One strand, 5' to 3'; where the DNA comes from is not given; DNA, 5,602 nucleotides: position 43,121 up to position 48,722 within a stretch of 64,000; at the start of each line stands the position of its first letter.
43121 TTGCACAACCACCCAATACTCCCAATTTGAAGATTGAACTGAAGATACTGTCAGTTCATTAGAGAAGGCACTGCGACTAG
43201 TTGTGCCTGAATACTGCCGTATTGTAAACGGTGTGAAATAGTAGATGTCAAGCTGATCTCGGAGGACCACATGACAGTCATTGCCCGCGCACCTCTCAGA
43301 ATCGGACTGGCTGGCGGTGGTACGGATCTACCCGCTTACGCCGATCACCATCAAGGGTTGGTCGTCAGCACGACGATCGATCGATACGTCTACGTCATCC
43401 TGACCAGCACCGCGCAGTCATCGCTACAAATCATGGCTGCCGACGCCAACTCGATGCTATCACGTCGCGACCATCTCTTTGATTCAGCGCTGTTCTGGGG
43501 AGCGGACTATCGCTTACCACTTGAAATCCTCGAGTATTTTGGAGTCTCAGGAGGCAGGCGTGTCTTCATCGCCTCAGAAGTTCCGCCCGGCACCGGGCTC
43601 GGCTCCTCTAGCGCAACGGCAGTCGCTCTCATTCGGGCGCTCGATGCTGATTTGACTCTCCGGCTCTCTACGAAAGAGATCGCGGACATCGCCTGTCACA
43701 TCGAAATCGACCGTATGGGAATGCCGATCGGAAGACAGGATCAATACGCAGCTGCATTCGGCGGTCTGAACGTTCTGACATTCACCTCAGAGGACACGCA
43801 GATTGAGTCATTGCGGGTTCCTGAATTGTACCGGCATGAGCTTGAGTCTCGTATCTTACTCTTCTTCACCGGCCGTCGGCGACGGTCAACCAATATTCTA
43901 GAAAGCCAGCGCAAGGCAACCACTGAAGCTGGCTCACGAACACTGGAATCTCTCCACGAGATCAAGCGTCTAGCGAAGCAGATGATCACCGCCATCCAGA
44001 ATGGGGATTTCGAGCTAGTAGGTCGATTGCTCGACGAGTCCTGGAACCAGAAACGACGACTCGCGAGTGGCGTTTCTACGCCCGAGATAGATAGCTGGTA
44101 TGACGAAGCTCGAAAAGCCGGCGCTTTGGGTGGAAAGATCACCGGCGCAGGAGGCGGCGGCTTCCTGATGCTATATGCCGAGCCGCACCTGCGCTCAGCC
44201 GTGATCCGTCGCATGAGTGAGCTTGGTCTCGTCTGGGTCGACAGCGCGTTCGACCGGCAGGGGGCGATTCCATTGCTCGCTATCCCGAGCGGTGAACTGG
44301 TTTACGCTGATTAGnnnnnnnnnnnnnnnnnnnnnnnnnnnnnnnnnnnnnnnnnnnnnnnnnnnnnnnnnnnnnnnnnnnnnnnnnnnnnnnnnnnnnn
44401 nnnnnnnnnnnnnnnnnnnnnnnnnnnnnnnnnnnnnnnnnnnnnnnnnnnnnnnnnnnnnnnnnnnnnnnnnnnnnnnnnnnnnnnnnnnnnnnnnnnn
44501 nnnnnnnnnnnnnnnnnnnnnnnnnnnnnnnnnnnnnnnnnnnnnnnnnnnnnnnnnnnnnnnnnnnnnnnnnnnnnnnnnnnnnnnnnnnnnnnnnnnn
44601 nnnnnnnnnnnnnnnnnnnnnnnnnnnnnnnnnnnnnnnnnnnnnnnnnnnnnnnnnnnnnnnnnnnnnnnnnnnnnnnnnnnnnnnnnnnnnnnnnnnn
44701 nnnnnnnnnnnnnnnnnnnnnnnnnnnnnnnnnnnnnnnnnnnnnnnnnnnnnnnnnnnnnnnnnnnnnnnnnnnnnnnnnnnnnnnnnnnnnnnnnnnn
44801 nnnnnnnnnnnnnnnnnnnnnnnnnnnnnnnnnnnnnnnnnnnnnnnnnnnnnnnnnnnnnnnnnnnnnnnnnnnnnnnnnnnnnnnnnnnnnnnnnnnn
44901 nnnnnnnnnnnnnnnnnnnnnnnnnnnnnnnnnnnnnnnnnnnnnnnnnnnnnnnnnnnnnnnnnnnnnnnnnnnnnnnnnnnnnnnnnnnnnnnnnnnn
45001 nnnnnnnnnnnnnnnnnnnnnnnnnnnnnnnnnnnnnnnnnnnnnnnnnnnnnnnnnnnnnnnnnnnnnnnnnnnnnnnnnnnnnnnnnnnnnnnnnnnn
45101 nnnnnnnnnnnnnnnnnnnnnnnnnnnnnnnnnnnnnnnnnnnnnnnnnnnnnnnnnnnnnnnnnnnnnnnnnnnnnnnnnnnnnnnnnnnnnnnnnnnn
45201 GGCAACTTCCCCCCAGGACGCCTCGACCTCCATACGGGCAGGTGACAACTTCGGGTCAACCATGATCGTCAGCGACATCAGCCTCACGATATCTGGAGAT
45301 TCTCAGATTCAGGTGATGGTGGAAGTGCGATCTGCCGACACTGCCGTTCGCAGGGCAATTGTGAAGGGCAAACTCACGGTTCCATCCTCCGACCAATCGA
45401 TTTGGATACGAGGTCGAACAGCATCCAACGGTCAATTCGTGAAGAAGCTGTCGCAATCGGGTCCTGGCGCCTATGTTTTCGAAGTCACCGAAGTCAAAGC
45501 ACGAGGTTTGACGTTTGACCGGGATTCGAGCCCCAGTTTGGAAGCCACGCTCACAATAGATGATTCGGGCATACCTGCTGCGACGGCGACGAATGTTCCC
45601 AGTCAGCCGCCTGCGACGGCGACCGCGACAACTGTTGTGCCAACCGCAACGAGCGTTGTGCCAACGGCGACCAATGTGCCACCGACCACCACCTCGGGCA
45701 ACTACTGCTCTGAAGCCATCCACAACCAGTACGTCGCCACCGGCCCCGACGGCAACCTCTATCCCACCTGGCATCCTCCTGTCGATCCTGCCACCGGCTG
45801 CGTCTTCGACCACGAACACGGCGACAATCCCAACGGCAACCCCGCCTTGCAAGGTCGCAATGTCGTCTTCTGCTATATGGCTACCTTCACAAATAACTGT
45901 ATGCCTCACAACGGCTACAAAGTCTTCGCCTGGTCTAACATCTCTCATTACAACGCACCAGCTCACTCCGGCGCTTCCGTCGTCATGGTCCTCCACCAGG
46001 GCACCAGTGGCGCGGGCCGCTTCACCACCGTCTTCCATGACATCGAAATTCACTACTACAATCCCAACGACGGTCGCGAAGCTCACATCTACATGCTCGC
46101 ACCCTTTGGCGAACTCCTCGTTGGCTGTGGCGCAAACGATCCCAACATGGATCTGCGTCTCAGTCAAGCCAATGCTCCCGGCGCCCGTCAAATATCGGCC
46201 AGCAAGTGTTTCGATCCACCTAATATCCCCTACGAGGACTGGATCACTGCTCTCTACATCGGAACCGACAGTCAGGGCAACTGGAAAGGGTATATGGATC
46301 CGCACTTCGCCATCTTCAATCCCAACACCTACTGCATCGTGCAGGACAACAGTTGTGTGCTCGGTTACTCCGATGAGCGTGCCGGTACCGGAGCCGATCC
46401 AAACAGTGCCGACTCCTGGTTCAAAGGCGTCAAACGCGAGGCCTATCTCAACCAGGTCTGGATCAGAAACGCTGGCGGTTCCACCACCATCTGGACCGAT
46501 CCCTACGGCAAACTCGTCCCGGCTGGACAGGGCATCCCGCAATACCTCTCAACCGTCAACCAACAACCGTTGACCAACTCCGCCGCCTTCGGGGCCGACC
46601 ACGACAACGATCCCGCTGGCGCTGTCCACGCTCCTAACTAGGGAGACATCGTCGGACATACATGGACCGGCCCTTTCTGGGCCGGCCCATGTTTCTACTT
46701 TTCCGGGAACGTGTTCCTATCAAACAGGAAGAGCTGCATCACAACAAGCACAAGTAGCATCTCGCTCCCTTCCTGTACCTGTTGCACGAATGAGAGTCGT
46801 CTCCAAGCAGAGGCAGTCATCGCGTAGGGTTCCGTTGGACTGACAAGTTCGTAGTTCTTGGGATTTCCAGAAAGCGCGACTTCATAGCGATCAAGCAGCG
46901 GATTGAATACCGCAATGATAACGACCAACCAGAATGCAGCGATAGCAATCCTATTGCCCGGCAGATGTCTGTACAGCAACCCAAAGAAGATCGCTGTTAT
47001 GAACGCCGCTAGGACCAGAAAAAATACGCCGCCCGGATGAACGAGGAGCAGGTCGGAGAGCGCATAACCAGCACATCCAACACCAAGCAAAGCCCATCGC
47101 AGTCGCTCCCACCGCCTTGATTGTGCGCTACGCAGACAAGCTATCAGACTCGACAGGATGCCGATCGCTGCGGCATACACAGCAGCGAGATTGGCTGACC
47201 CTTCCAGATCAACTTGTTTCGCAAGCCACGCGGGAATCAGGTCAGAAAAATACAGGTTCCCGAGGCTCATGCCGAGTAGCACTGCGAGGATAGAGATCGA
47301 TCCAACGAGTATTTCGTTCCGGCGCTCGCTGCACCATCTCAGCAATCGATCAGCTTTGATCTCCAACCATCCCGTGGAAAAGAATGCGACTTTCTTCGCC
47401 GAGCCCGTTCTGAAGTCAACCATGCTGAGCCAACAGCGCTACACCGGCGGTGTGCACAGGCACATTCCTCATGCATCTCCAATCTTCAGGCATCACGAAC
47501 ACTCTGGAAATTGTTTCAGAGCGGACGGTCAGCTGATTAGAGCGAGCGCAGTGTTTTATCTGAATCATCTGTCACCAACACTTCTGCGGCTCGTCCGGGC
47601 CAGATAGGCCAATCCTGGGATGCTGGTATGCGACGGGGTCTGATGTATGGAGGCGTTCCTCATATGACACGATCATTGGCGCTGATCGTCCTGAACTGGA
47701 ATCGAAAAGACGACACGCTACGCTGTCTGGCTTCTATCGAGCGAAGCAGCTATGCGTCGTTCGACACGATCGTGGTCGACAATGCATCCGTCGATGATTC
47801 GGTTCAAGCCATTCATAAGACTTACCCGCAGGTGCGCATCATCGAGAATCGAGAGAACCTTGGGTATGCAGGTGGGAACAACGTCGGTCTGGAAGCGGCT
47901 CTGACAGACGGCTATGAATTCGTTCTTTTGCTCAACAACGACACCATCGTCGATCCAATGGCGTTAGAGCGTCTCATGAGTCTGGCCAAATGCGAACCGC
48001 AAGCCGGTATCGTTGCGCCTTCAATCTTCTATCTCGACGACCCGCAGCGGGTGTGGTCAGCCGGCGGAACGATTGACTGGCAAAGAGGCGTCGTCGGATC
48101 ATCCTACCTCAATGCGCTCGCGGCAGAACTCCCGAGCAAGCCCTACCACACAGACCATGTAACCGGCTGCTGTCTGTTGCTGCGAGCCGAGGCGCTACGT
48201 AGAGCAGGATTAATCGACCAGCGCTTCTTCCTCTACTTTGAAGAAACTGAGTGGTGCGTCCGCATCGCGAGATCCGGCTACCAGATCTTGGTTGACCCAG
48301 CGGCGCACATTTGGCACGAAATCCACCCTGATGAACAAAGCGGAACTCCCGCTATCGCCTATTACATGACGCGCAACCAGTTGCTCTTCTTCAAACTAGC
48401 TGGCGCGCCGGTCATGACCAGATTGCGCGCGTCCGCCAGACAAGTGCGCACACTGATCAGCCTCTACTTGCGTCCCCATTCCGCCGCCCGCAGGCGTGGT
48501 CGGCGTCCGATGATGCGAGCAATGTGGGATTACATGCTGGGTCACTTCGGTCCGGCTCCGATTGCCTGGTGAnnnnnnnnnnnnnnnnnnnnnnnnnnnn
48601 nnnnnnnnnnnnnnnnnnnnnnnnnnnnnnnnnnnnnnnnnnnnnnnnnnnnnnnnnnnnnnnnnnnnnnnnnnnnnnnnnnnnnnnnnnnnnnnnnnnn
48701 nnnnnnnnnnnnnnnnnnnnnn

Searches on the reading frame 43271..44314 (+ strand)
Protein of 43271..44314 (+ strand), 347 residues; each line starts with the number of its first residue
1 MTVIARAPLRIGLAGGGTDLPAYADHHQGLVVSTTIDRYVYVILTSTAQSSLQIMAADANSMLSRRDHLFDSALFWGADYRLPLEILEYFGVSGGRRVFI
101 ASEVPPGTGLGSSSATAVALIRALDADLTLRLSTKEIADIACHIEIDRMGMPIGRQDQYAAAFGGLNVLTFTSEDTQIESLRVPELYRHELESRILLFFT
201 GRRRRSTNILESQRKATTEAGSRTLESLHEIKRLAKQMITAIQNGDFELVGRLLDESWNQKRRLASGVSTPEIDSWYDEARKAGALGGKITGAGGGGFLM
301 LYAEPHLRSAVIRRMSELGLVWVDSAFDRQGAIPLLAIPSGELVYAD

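Call 6: search_protein_families(library=pfam, proteins=[window:43271-44314:+])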
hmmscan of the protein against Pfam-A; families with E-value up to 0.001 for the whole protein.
window:43271-44314:+ (347 aa): 2 families
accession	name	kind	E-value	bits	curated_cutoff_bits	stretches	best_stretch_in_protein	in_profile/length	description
PF00288.32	GHMP_kinases_N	-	3.2e-17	63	22.3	1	86-165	10-87/87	GHMP kinases N terminal domain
PF08544.19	GHMP_kinases_C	-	3.7e-15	56.5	21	1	238-317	1-81/85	GHMP kinases C terminal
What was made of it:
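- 43271..44314 (+): HddA-like GHMP sugar kinase. Pfam GHMP_kinases_N/C (call 6).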

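Call 47: search_protein_families(library=ncbifam, proteins=[window:43271-44314:+], max_evalue=0.00001)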
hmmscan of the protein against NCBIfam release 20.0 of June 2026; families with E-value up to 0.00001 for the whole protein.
window:43271-44314:+ (347 aa): 15 families
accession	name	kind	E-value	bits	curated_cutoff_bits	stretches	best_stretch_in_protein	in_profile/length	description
NF049969.1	GlMnHpPKinHddA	equivalog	9.5e-61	206.1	600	1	2-327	2-328/338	D-glycero-D-manno-heptose 7-phosphate kinase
NF009948.0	PRK13412.1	equivalog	7.1e-36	123.3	721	1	89-306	722-938/974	bifunctional fucokinase/fucose-1-phosphate guanylyltransferase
TIGR00549.1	mevalon_kin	equivalog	5.9e-31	108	163.05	1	31-299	19-273/276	mevalonate kinase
NF003036.0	PRK03926.1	equivalog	3.1e-26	92.2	403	1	95-311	75-275/302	mevalonate kinase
NF003006.0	PRK03817.1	equivalog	2.5e-25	89.2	443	2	6-226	5-213/352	galactokinase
NF001816.0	PRK00555.1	equivalog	3.8e-18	65.6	509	2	227-311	250-332/363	galactokinase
NF002288.1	PRK01212.1-4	equivalog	1.1e-14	54.2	194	1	85-315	66-278/303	homoserine kinase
NF003705.0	PRK05322.1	equivalog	1.6e-14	53.4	385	1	7-235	24-248/388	galactokinase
TIGR00131.1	gal_kin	equivalog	6.2e-14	51.7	226.65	1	3-165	18-180/388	galactokinase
NF003472.0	PRK05101.1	equivalog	9.6e-14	51.1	499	1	4-181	22-199/382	galactokinase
TIGR00191.1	thrB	equivalog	2.4e-11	43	168.25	1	84-301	68-265/304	homoserine kinase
NF040957.1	Arch_PMK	equivalog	1.9e-09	37.5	500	1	108-304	92-288/316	phosphomevalonate kinase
TIGR01920.1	Shik_kin_archae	equivalog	3.7e-08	33.1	126.85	1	85-170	59-144/266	shikimate kinase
NF040725.1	panto_kin_Meth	equivalog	1e-06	27.9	380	1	85-168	77-155/286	pantoate kinase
NF002870.0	PRK03188.1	equivalog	5.4e-06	25.3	286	0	76-144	78-142/310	4-(cytidine 5'-diphospho)-2-C-methyl-D-erythritol kinase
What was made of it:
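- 43271..44314 (+): NCBIfam HddA is the best hit but falls below its cut-off, 206 against 600 bits (call 47).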

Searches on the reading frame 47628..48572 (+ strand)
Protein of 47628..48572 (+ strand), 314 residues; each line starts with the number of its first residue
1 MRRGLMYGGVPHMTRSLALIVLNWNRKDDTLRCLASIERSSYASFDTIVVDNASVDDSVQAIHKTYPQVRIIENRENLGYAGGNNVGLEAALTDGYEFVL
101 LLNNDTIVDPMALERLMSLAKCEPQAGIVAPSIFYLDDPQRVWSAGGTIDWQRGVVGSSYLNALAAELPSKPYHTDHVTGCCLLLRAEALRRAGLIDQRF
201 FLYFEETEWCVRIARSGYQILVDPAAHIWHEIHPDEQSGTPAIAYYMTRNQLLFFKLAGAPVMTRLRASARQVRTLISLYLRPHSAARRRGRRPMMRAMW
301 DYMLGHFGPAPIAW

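Call 53: search_protein_families(library=pfam, proteins=[window:47628-48572:+], max_evalue=0.00001)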
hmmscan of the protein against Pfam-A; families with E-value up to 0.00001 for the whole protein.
window:47628-48572:+ (314 aa): 3 families
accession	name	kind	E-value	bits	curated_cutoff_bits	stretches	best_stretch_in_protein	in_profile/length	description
PF00535.33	Glycos_transf_2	-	2.7e-20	73.4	23.3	1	20-191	3-165/168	Glycosyl transferase family 2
PF13641.12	Glyco_tranf_2_3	-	1.1e-13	52.1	27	1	17-234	3-214/230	Glycosyltransferase like family 2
PF13632.12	Glyco_trans_2_3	-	4.8e-08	33.5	27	1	98-236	1-128/198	Glycosyl transferase family group 2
